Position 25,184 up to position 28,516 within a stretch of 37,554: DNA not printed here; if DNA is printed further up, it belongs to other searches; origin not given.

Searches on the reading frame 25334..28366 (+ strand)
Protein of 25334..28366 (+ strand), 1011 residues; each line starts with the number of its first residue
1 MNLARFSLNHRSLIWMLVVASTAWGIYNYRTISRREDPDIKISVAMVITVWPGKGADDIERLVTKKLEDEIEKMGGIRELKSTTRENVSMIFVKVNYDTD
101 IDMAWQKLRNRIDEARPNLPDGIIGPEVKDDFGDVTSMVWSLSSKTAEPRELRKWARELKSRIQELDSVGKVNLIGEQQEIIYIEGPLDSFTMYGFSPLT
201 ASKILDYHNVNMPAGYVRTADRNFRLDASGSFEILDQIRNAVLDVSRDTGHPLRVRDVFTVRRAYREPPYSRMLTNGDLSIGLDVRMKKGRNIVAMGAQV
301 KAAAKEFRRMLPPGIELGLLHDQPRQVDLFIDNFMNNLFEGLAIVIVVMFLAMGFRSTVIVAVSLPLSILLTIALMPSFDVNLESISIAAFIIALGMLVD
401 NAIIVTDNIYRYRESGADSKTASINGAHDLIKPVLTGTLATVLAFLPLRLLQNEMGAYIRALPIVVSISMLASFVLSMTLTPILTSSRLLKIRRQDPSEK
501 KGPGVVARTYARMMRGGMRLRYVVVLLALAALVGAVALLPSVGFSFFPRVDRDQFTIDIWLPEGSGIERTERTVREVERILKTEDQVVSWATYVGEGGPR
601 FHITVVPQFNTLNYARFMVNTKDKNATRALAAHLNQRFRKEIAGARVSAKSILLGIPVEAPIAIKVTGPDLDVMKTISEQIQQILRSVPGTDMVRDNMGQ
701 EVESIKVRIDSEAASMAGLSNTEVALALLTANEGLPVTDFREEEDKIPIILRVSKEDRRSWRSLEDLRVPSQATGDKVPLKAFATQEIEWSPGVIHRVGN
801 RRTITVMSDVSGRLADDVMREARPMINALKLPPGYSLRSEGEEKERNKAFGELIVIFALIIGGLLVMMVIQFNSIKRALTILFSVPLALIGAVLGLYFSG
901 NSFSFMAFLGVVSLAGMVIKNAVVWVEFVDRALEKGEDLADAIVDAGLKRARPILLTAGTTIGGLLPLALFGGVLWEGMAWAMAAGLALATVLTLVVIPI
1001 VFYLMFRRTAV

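Call 26: search_protein_families(library=pfam, proteins=[window:25334-28366:+], max_evalue=0.001)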
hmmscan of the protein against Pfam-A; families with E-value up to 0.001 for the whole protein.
window:25334-28366:+ (1011 aa): 1 family
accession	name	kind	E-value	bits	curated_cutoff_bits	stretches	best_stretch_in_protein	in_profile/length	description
PF00873.25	ACR_tran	-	2.8e-177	591.9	28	1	4-1005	2-1020/1021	AcrB/AcrD/AcrF family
